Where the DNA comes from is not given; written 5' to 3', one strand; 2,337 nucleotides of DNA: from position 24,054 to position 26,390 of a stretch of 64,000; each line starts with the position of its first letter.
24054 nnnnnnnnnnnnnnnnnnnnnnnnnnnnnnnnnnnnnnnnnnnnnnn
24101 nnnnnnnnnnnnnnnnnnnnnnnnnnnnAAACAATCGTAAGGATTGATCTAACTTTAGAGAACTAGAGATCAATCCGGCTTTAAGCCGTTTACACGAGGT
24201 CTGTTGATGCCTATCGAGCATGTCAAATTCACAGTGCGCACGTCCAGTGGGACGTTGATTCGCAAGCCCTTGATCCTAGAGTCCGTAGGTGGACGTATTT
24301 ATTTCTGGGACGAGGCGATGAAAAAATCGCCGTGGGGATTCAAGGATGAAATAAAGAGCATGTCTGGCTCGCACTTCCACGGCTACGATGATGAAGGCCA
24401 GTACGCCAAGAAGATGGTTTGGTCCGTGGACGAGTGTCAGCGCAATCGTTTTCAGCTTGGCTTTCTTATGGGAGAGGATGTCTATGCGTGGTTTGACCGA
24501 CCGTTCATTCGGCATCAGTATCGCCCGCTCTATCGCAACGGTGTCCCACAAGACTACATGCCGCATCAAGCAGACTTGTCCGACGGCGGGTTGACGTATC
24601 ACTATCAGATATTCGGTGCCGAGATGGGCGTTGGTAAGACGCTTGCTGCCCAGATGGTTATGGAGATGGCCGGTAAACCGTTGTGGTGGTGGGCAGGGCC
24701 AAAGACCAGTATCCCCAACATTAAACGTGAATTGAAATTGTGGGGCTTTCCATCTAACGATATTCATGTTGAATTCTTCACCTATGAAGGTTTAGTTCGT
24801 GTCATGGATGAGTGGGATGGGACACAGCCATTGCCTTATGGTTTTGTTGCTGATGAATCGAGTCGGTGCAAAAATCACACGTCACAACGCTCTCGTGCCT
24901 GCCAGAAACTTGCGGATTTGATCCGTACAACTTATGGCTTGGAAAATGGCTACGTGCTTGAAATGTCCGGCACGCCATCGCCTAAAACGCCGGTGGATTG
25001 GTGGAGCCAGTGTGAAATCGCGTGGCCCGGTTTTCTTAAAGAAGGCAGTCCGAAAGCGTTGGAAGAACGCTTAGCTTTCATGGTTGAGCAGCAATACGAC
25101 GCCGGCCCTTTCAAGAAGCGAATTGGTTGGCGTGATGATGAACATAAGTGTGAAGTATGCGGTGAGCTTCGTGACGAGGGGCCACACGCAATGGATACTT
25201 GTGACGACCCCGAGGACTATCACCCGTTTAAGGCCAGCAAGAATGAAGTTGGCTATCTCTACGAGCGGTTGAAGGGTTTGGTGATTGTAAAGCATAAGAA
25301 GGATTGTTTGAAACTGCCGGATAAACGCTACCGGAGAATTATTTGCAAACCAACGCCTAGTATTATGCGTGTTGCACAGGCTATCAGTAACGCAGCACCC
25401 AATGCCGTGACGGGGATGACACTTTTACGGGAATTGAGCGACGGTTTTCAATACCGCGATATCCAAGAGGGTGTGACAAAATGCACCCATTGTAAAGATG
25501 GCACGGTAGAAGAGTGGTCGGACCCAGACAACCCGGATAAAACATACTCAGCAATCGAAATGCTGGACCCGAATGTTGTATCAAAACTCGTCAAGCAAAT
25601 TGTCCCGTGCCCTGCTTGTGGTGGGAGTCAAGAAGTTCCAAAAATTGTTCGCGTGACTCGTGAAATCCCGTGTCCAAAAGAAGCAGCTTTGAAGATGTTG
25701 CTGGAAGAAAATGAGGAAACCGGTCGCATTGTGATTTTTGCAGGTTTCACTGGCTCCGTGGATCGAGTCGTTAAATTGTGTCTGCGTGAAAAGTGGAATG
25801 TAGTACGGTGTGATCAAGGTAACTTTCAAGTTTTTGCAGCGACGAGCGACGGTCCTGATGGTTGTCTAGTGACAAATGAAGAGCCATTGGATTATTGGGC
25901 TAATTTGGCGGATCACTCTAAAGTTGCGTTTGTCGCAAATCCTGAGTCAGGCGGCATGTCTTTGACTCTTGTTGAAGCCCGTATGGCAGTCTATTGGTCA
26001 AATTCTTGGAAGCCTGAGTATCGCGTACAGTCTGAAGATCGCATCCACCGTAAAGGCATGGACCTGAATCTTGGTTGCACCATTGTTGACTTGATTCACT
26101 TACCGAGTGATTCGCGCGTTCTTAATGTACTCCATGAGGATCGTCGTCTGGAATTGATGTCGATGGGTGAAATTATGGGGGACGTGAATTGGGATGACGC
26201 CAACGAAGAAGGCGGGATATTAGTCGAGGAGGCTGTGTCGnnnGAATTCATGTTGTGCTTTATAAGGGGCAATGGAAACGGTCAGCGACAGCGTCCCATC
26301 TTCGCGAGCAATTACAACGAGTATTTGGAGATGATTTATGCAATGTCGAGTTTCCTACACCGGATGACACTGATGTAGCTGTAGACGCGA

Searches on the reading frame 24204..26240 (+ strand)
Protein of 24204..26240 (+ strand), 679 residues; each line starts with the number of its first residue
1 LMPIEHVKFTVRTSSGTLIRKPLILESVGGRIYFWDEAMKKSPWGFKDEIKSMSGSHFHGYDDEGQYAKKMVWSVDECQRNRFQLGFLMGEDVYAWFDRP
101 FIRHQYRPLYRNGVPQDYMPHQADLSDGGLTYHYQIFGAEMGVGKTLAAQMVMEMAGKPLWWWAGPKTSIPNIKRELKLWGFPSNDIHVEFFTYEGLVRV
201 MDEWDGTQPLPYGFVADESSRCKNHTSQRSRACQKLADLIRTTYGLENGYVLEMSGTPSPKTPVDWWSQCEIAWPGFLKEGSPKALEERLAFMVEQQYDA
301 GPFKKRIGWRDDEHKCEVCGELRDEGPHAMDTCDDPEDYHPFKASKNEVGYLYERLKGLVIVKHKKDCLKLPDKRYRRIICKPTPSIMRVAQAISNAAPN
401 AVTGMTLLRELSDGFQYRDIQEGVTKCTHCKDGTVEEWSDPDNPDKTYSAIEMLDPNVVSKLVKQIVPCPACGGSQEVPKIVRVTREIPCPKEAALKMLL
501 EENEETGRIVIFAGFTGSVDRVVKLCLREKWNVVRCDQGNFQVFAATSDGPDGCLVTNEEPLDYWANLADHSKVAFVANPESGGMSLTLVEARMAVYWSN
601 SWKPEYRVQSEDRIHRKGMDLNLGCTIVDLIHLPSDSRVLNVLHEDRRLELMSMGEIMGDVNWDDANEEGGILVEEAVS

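Call 41: search_protein_families(library=pfam, proteins=[window:24204-26240:+], max_evalue=0.01)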
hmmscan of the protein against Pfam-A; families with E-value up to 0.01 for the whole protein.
window:24204-26240:+ (679 aa): 1 family
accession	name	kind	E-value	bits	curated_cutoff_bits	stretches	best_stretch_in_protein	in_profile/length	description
PF00271.37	Helicase_C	-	0.0072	17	23.5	0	494-618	4-110/110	Helicase conserved C-terminal domain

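Call 42: search_protein_families(library=phrogs, proteins=[window:24204-26240:+], max_evalue=0.001)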
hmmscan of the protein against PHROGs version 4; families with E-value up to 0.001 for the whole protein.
window:24204-26240:+ (679 aa): 1 family
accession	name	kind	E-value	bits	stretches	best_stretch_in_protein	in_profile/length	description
phrog_62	-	DNA, RNA and nucleotide metabolism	1.4e-44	153.1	1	116-643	695-1122/1881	DNA helicase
